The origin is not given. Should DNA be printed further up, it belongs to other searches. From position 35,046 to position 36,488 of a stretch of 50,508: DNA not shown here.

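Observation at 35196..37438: PRS-B (second Ser/Cys paralog) overlapping an enolase-superfamily enzyme by ATGA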

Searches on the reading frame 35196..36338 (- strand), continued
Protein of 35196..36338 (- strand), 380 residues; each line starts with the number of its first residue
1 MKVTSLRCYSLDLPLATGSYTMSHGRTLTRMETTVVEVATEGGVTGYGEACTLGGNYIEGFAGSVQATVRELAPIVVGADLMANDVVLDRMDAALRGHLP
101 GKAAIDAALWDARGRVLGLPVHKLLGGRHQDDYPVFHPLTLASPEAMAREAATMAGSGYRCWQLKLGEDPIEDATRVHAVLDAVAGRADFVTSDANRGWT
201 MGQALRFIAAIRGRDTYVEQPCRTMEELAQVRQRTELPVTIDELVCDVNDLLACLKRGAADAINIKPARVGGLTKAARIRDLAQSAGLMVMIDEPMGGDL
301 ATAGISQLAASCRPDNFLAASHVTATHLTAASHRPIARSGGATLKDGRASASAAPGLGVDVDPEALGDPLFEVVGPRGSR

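Call 40: find_encoding_contigs(protein=P0010, flank=10000, max_places=2)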
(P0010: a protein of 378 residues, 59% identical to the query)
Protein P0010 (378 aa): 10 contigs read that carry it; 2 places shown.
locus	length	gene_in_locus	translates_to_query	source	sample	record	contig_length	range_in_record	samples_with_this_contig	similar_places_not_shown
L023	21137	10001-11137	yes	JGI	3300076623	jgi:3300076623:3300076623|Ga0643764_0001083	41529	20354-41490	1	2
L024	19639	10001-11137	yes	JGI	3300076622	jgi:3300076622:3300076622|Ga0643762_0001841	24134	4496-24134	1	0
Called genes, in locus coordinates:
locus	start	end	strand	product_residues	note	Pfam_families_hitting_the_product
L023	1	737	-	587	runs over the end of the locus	PF00920:ILVD_EDD_N, PF24877:ILV_EDD_C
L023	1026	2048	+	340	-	PF05544:Pro_racemase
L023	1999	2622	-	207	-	-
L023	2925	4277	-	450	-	PF13660:DUF4147, PF05161:MOFRL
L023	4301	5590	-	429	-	PF03952:Enolase_N, PF00113:Enolase_C, PF13378:MR_MLE_C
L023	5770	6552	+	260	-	PF23441:SDR (weak), PF00106:adh_short, PF08659:KR, PF13561:adh_short_C2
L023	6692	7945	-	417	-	PF00070:Pyr_redox (faint), PF00890:FAD_binding_2 (faint), PF01266:DAO, PF03486:HI0933_like (faint), PF07992:Pyr_redox_2 (faint)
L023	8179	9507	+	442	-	-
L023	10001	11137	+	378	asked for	PF02746:MR_MLE_N, PF13378:MR_MLE_C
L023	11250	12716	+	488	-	PF00171:Aldedh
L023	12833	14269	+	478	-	PF00171:Aldedh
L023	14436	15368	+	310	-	PF00701:DHDPS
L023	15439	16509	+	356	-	PF19300:BPD_transp_1_N, PF00528:BPD_transp_1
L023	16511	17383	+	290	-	PF12911:OppC_N (weak), PF00528:BPD_transp_1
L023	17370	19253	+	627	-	PF09818:ABC_ATPase (faint), PF00005:ABC_tran, PF13304:AAA_21 (weak), PF08352:oligo_HPY, PF00005:ABC_tran, PF02463:SMC_N (weak), PF13191:AAA_16 (weak), PF13401:AAA_22 (weak), +6 more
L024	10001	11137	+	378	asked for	PF02746:MR_MLE_N, PF13378:MR_MLE_C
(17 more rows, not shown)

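Call 48: search_solved_structures(query=window:35196-36338:-, show_alignments=5, max_evalue=1e-55)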
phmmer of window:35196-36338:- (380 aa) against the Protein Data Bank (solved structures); distinct sequences matched with E-value up to 1e-55: 7.
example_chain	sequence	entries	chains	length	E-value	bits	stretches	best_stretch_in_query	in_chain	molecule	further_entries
4mgg_A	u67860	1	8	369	1.9e-80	274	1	1-370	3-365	Muconate lactonizing enzyme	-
2qdd_A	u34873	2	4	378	9.1e-68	232.3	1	2-370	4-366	Mandelate racemase/muconate lactonizing enzyme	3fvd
2ps2_A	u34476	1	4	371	4.1e-59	203.9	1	2-369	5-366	Putative mandelate racemase/muconate lactonizing enzyme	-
2rdx_A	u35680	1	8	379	2.1e-57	198.3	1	2-378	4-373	Mandelate racemase/muconate lactonizing enzyme, putative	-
2pmq_A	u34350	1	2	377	8.5e-57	196.2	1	1-375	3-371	Mandelate racemase/muconate lactonizing enzyme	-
2pce_A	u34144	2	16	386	1e-56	196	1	1-370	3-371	putative mandelate racemase/muconate lactonizing enzyme | Mandelate racemase/muconate lactonizing enzyme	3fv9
4h2h_A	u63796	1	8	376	3.8e-56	194.1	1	1-372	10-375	Mandelate racemase/muconate lactonizing enzyme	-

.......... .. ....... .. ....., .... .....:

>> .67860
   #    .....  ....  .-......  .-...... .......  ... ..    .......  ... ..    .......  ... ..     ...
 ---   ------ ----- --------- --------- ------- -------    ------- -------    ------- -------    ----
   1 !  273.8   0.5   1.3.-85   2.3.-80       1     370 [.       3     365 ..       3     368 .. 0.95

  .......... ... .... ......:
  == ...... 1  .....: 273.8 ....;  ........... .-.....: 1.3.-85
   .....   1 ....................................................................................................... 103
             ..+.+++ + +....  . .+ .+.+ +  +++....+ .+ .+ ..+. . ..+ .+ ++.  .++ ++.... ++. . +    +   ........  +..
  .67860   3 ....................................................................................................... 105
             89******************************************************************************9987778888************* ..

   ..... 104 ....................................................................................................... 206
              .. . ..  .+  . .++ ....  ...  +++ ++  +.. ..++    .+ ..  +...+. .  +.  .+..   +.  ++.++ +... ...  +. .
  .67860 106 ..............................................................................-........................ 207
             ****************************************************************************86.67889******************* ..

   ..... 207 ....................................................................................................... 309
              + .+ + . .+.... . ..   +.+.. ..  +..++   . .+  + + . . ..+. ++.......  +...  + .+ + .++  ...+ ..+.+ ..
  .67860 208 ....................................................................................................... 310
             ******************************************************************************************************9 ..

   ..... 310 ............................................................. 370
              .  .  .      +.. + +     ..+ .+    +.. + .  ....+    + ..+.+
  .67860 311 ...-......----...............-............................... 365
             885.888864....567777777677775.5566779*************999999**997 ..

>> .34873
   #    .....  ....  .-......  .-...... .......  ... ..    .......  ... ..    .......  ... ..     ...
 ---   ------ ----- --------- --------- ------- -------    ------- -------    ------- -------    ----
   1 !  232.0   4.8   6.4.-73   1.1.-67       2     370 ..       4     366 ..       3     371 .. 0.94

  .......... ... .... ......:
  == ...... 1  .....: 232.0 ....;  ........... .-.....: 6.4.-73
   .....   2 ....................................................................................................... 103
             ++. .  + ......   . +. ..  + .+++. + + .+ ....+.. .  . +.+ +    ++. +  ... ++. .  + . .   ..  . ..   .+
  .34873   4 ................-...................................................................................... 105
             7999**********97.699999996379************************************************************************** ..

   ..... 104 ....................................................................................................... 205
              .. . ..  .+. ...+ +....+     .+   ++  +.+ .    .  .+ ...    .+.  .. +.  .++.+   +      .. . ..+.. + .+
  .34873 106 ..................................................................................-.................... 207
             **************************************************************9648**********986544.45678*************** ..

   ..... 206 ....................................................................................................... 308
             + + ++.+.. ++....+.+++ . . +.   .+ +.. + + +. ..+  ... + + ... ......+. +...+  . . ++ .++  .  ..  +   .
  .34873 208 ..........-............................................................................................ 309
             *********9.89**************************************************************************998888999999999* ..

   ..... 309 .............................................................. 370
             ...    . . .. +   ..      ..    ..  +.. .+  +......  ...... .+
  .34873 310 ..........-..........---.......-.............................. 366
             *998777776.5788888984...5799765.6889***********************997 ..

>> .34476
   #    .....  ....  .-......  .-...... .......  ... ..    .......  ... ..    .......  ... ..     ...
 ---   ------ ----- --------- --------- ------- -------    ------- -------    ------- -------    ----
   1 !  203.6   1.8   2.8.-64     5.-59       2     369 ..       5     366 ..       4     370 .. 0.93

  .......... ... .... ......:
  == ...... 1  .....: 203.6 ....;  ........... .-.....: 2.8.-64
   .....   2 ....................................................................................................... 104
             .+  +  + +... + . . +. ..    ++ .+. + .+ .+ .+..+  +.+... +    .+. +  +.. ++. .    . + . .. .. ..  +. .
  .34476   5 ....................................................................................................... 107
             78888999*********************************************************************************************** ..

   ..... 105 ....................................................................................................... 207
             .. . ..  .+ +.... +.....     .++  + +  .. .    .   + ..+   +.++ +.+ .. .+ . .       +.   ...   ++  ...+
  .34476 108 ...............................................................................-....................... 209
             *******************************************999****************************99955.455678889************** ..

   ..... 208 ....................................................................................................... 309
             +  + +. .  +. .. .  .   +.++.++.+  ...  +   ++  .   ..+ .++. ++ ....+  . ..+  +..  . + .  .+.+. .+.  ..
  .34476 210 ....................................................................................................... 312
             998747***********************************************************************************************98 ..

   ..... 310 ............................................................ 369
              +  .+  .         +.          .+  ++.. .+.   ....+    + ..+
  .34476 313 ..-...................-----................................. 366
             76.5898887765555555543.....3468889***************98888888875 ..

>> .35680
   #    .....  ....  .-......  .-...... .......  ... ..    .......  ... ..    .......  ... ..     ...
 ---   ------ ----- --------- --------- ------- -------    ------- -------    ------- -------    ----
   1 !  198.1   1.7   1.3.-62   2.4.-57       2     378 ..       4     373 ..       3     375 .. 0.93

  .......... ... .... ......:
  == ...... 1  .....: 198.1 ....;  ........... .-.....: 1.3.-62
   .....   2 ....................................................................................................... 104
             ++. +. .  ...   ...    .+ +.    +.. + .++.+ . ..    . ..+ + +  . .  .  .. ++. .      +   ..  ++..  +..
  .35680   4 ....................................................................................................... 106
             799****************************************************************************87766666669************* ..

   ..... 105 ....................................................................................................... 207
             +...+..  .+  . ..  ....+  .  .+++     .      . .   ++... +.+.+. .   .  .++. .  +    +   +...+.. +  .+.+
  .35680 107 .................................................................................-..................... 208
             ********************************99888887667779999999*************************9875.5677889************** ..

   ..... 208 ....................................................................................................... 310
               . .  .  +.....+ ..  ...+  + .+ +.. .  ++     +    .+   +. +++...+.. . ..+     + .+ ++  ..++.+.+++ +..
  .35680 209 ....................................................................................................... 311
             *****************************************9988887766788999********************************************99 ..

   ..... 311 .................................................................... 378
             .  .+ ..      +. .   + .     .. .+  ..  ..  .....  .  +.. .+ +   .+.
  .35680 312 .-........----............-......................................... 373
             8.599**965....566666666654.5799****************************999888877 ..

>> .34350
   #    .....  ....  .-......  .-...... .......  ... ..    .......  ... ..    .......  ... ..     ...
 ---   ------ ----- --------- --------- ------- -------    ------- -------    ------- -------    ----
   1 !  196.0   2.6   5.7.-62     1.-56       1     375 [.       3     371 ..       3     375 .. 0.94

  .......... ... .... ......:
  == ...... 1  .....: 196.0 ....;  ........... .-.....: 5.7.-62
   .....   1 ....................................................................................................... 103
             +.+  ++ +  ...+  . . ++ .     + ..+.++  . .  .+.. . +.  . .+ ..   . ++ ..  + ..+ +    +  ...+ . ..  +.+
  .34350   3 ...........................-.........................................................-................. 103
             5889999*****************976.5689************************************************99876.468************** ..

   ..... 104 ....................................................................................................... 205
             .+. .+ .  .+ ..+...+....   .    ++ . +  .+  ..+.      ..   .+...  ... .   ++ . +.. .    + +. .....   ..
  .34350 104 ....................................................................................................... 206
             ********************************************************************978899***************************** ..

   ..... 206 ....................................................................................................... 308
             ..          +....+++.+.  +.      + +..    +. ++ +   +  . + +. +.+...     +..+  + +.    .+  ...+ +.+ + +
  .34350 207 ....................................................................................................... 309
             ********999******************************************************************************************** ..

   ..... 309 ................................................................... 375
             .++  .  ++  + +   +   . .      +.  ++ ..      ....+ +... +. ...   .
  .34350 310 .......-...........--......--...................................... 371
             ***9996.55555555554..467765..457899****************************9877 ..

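Call 56: find_encoding_contigs(protein=P0102, flank=10000, max_places=1)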
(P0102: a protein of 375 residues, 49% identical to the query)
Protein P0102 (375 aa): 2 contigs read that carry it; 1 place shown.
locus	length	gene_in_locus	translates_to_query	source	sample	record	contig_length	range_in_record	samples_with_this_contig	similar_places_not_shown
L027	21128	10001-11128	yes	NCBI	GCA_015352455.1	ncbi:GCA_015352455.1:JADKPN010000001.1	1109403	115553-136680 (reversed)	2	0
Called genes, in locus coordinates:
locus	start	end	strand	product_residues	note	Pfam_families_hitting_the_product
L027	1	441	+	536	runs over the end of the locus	PF00732:GMC_oxred_N, PF00890:FAD_binding_2 (faint), PF01266:DAO (faint), PF01494:FAD_binding_3 (weak), PF07992:Pyr_redox_2 (faint), PF13450:NAD_binding_8 (faint), PF05199:GMC_oxred_C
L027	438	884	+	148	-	-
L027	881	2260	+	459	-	PF00890:FAD_binding_2 (faint), PF01266:DAO, PF01593:Amino_oxidase, PF03486:HI0933_like (faint), PF07992:Pyr_redox_2 (faint), PF12831:FAD_oxidored (weak), PF13450:NAD_binding_8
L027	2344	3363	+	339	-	PF19300:BPD_transp_1_N, PF00528:BPD_transp_1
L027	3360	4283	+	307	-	PF00528:BPD_transp_1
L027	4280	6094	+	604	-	PF03193:RsgA_GTPase (faint), PF00005:ABC_tran, PF02463:SMC_N (faint), PF13476:AAA_23 (faint), PF13304:AAA_21 (weak), PF08352:oligo_HPY, PF00005:ABC_tran, PF13401:AAA_22 (weak), +4 more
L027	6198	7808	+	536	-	PF00496:SBP_bac_5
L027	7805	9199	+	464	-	PF01946:Thi4 (weak), PF12831:FAD_oxidored (weak), PF13450:NAD_binding_8, PF01593:Amino_oxidase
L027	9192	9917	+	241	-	PF00392:GntR, PF07729:FCD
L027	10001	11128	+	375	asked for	PF02746:MR_MLE_N, PF13378:MR_MLE_C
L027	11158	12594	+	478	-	PF00171:Aldedh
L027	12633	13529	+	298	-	PF00701:DHDPS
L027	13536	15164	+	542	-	PF00890:FAD_binding_2 (faint), PF01266:DAO (faint), PF01494:FAD_binding_3 (weak), PF00732:GMC_oxred_N, PF05199:GMC_oxred_C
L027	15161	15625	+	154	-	-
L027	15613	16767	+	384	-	PF01546:Peptidase_M20, PF07687:M20_dimer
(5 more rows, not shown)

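Call 57: find_encoding_contigs(protein=P0028, flank=10000, max_places=1)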
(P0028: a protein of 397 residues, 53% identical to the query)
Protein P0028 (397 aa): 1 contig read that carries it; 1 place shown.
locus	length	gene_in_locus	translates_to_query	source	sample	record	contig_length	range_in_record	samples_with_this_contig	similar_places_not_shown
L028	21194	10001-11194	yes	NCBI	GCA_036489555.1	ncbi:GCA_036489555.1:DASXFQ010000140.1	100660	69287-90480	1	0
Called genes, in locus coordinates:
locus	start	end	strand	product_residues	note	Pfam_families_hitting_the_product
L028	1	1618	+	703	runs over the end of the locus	PF01078:Mg_chelatase (faint), PF03193:RsgA_GTPase (faint), PF13481:AAA_25 (faint), PF00005:ABC_tran, PF08352:oligo_HPY, PF00005:ABC_tran, PF13191:AAA_16 (weak), PF08352:oligo_HPY, +5 more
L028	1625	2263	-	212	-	PF01810:LysE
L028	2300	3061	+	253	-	PF02353:CMAS (weak), PF13649:Methyltransf_25, PF13847:Methyltransf_31, PF08241:Methyltransf_11 (weak), PF08242:Methyltransf_12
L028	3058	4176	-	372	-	PF01717:Meth_synt_2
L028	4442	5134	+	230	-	PF00392:GntR, PF07729:FCD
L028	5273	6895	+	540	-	PF00890:FAD_binding_2 (faint), PF01266:DAO (faint), PF00732:GMC_oxred_N, PF05199:GMC_oxred_C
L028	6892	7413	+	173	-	-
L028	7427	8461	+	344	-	PF05544:Pro_racemase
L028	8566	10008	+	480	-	PF00171:Aldedh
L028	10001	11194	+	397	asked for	PF02746:MR_MLE_N, PF13378:MR_MLE_C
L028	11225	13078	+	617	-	PF00027:cNMP_binding, PF00571:CBS, PF03445:DUF294, PF10335:DUF294_C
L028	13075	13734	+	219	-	PF00929:RNase_T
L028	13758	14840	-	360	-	PF01168:Ala_racemase_N, PF14031:D-ser_dehydrat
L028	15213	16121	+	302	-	PF00701:DHDPS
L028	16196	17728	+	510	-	PF00324:AA_permease, PF13520:AA_permease_2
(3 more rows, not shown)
